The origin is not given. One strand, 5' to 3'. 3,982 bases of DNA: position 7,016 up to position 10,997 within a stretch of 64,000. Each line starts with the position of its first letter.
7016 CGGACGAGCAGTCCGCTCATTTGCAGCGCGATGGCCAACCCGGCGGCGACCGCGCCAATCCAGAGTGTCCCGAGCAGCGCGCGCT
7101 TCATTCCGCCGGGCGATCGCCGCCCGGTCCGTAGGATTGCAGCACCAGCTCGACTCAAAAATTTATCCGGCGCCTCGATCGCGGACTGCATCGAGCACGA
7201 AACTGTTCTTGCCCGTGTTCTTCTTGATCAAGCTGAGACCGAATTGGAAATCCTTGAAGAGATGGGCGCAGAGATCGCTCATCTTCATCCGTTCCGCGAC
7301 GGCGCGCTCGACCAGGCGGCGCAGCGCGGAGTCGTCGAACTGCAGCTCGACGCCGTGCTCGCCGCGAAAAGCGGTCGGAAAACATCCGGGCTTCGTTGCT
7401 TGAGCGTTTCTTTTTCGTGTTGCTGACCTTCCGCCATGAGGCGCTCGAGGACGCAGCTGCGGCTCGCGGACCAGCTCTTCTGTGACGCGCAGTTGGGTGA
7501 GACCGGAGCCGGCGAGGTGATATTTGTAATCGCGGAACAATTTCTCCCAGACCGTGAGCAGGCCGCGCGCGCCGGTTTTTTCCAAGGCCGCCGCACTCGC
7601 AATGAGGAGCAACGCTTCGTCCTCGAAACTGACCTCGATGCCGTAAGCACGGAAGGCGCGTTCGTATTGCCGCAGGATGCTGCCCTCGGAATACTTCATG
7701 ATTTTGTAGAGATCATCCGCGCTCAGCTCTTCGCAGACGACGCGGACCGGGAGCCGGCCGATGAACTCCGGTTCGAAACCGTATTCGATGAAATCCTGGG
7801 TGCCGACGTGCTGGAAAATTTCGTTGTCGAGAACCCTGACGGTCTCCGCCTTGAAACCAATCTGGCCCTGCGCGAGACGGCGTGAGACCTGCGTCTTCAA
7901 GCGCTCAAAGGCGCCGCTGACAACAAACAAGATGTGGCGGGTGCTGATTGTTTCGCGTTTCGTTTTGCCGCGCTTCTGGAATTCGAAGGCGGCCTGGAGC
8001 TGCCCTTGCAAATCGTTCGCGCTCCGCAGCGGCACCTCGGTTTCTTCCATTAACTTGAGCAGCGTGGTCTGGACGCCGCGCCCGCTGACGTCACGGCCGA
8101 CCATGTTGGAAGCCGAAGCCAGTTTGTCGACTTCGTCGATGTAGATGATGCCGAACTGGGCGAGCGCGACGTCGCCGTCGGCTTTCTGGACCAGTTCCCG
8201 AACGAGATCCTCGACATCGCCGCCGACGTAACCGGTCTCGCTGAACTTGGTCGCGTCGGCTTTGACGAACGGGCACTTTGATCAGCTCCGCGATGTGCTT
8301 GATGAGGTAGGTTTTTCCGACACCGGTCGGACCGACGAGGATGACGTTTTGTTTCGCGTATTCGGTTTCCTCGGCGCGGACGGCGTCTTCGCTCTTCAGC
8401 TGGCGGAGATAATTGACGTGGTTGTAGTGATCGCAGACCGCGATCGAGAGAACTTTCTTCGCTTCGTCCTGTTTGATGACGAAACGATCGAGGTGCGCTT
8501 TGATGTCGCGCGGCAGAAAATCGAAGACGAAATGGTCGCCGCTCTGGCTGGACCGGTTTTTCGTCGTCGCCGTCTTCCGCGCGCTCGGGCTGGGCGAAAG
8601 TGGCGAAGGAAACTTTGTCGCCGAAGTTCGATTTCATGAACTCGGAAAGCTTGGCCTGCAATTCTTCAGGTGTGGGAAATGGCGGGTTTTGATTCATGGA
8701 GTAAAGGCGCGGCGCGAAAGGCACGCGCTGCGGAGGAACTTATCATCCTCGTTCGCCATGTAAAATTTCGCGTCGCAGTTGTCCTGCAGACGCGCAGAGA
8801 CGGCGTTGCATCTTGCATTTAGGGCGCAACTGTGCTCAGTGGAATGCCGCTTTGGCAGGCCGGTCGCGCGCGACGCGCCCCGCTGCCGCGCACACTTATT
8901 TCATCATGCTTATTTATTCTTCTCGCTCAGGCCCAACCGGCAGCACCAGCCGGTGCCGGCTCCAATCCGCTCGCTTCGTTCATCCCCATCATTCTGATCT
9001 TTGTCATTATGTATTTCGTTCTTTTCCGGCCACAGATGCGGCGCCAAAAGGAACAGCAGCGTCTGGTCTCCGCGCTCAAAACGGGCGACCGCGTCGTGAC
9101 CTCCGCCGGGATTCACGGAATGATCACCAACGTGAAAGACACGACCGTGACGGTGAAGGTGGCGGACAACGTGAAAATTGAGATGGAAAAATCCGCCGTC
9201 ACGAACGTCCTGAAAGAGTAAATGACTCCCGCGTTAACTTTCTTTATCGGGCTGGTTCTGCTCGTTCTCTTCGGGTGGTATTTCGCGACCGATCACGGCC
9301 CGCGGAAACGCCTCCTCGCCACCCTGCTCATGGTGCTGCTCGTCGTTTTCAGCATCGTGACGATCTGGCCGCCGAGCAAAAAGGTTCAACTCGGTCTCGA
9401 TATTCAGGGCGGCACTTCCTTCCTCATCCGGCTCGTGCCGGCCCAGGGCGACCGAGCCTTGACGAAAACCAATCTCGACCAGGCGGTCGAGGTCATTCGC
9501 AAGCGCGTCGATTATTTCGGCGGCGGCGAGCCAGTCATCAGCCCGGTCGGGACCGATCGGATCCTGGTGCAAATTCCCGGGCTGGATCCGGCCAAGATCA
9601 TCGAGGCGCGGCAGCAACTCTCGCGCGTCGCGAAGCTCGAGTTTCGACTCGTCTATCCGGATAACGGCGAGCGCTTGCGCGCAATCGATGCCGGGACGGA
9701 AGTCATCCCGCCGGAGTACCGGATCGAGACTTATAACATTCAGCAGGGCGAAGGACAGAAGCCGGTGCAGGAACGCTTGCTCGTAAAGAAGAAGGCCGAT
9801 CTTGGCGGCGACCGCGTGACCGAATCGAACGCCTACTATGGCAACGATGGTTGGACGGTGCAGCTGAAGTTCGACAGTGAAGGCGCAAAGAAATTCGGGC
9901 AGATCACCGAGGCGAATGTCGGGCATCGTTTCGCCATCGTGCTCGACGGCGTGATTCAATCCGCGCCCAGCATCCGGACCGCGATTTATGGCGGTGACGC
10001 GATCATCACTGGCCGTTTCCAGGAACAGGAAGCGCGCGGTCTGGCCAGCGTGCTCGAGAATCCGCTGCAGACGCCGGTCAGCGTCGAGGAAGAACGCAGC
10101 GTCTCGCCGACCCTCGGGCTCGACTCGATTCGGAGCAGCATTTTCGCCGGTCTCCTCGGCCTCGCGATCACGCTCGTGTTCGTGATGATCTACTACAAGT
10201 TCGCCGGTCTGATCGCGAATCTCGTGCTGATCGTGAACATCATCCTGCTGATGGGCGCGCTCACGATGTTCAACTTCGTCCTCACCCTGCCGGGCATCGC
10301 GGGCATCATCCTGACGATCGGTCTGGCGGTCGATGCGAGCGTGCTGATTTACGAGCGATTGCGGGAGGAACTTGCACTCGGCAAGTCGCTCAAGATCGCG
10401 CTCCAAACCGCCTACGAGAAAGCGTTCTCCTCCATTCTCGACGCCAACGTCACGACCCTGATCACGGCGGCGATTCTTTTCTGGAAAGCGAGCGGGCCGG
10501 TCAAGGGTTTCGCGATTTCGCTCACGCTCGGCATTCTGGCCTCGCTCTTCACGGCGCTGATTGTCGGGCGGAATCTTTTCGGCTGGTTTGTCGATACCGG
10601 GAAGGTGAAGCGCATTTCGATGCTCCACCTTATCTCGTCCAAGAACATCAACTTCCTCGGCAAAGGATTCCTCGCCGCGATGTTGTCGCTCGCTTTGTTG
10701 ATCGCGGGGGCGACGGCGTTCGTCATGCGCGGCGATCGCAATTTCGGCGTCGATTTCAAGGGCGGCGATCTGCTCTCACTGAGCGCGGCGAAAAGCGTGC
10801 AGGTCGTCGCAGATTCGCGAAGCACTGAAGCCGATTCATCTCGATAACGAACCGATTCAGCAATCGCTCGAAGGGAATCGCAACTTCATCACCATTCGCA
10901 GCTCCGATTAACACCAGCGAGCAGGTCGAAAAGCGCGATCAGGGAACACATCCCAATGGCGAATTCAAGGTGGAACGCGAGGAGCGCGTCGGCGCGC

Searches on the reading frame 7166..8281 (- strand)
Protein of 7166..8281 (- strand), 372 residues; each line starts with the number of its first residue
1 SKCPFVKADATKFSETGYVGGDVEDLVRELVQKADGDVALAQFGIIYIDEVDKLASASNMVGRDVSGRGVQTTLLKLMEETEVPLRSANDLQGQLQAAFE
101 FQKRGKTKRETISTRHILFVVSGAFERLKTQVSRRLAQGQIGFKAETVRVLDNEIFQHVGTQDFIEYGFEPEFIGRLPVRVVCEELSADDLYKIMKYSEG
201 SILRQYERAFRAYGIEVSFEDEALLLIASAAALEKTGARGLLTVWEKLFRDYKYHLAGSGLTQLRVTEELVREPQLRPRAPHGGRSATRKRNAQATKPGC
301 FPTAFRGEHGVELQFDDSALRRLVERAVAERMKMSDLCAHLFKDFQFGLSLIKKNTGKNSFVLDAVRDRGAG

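Call 30: search_protein_families(library=pfam, proteins=[window:7166-8281:-], max_evalue=0.001)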
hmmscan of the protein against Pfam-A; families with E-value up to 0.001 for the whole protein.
window:7166-8281:- (372 aa): 3 families
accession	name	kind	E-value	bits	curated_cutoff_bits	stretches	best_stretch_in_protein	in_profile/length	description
PF07724.20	AAA_2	-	2.7e-21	76.8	27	1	4-179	33-165/166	AAA domain (Cdc48 subfamily)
PF10431.15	ClpB_D2-small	-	1.9e-07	31.4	21.9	1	186-244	1-55/81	C-terminal, D2-small domain, of ClpB protein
PF00004.35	AAA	-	7.3e-06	26.9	21.2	1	3-83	24-97/131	ATPase family associated with various cellular activities (AAA)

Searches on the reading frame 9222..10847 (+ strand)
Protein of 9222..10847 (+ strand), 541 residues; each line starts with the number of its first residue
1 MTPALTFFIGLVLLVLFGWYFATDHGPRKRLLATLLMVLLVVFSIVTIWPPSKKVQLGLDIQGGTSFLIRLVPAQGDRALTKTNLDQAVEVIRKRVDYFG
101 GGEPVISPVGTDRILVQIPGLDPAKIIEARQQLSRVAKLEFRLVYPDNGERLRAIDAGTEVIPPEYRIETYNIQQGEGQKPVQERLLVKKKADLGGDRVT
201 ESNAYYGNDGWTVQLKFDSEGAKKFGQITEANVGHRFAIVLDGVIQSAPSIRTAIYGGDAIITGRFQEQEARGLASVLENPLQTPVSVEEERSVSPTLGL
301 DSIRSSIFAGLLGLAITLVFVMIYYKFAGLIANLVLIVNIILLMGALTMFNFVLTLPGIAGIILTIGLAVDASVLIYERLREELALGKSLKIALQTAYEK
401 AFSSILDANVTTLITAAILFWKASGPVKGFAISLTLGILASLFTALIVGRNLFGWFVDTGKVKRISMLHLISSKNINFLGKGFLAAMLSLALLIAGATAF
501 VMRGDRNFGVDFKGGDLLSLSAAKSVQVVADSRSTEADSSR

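Call 9: find_encoding_contigs(protein=window:9222-10847:+, flank=10000, max_places=6)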
Protein window:9222-10847:+ (541 aa): no gene with exactly this product is on record in the collection.

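Call 10: find_homologous_proteins(query=window:9222-10847:+, max_evalue=1e-50)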
Query window:9222-10847:+ (541 aa): 7901 proteins with E <= 1e-50 among 8000 candidates; the best 120 are listed.
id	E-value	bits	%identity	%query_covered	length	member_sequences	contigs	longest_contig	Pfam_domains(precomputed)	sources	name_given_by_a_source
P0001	0.0e+0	1160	100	100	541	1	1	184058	PF21760.4,PF22599.3,PF02355.23,PF07549.20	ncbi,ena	-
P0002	0.0e+0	1153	98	98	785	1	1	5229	PF21760.4,PF22599.3,PF02355.23,PF07549.20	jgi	jgi:SecD/SecF fusion protein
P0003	0.0e+0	1152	98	98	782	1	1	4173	PF21760.4,PF22599.3,PF02355.23,PF07549.20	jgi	jgi:SecD/SecF fusion protein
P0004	0.0e+0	1151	98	98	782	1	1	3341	PF21760.4,PF22599.3,PF02355.23,PF07549.20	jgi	jgi:SecD/SecF fusion protein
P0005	0.0e+0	1150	98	98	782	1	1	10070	PF21760.4,PF22599.3,PF02355.23,PF07549.20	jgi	jgi:SecD/SecF fusion protein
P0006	0.0e+0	1137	96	98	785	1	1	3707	PF21760.4,PF03176.22,PF22599.3,PF02355.23,PF07549.20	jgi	jgi:SecD/SecF fusion protein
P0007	0.0e+0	1135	95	98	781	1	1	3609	PF21760.4,PF22599.3,PF02355.23,PF07549.20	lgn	-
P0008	0.0e+0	1134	97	98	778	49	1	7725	PF21760.4,PF22599.3,PF02355.23,PF07549.20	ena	-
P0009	0.0e+0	1132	95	98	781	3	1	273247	PF21760.4,PF22599.3,PF02355.23,PF07549.20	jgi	jgi:SecD/SecF fusion protein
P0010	0.0e+0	1130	95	98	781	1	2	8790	PF21760.4,PF03176.22,PF22599.3,PF02355.23,PF07549.20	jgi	jgi:SecD/SecF fusion protein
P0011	0.0e+0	1129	95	98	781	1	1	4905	PF21760.4,PF03176.22,PF22599.3,PF02355.23,PF07549.20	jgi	jgi:SecD/SecF fusion protein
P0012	0.0e+0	1126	94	98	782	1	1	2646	PF21760.4,PF22599.3,PF02355.23,PF07549.20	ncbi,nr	ncbi:MAG: protein translocase subunit SecD [Chthoniobacterales bacterium]|nr:protein translocase sub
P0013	0.0e+0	1123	94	98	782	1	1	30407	PF21760.4,PF22599.3,PF02355.23,PF07549.20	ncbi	-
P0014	0.0e+0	1122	94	98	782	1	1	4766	PF21760.4,PF22599.3,PF02355.23,PF07549.20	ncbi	-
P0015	0.0e+0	1121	94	98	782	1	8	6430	PF21760.4,PF22599.3,PF02355.23,PF07549.20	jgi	jgi:SecD/SecF fusion protein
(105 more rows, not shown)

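Call 11: find_encoding_contigs(protein=P0001, flank=10000, max_places=3)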
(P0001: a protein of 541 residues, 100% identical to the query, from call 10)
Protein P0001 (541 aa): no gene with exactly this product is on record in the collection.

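Call 13: find_related_loci(query=window:9222-10847:+, collection=genome_contigs, flank=10000)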
Query window:9222-10847:+ (541 aa) in genome_contigs; peptide patterns used: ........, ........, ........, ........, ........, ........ (x = any residue, [..] = any of these).
397 stretches matched a pattern; 295 encode a relative of the query (tblastn E <= 1e-3); the best 80 are kept; 80 distinct loci.
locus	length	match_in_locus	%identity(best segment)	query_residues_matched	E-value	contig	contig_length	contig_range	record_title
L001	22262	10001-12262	93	1-528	0e+0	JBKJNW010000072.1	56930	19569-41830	MAG: Chthoniobacterales bacterium isolate ant_bin.387 k117_1810423, whole genome shotgun sequence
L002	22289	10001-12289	93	1-528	0e+0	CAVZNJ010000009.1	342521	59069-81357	MAG: uncultured Verrucomicrobiae bacterium isolate MFD05841.bin.2.194 genome assembly, contig: contig_28564, whole genom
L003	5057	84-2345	94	1-528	0e+0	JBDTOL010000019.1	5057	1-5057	MAG: Spartobacteria bacterium isolate cluster3_bin.173 NODE_94075_length_5057_cov_9.897641, whole genome shotgun sequenc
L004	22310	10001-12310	94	1-528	0e+0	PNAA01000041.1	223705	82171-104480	MAG: Spartobacteria bacterium isolate palsa_1392 73.20110800_P1D.12_contig_46, whole genome shotgun sequence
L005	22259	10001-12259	91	1-533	0e+0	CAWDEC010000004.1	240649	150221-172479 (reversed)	MAG: uncultured Verrucomicrobiae bacterium isolate MFD05841.bin.1.230 genome assembly, contig: contig_118464, whole geno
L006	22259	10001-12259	91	1-533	0e+0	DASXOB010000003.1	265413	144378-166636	MAG TPA_asm: Chthoniobacterales bacterium isolate SMAG_U5369 k141_3098787, whole genome shotgun sequence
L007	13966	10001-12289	93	1-528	0e+0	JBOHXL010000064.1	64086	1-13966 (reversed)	MAG: Chthoniobacterales bacterium isolate TC-S_metabat2.bin.113_sub k127_597985, whole genome shotgun sequence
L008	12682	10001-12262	94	1-528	0e+0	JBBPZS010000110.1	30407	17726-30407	MAG: Chthoniobacterales bacterium isolate bin.69 bin.69_S4Ck141_151237_length_30407_cov_16.1340, whole genome shotgun se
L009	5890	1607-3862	92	1-528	0e+0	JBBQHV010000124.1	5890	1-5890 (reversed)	MAG: Chthoniobacterales bacterium isolate Co_metawrap_880 Cmw_880_k141_16206928_length_5890_cov_11.0000, whole genome sh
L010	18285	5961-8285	91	1-528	0e+0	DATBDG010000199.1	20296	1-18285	MAG TPA_asm: Chthoniobacterales bacterium isolate SMAG_U5805 k141_5215093, whole genome shotgun sequence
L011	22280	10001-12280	91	1-528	0e+0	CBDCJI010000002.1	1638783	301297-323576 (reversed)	MAG: Chthoniobacterales bacterium isolate 8289853c-9f09-45ed-b0a6-06da85470329 genome assembly, contig: contig_2, whole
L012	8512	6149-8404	90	1-528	0e+0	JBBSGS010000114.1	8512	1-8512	MAG: Chthoniobacterales bacterium isolate LS2_sbin.46 LS2_sbin.46_K_726028_L_8512_cov_131.2504, whole genome shotgun seq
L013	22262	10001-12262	91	1-528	0e+0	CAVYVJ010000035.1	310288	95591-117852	MAG: uncultured Verrucomicrobiae bacterium isolate MFD03975.bin.2.189 genome assembly, contig: contig_48393, whole genom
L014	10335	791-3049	88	1-528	0e+0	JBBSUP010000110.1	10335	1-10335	MAG: Chthoniobacterales bacterium isolate SVL2_sbin.49 SVL2_sbin.49_k141_743511_length_10335_cov_28.8681, whole genome s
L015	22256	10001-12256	90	1-532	0e+0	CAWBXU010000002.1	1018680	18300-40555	MAG: uncultured Verrucomicrobiae bacterium isolate MFD05442.bin.2.102 genome assembly, contig: contig_1057, whole genome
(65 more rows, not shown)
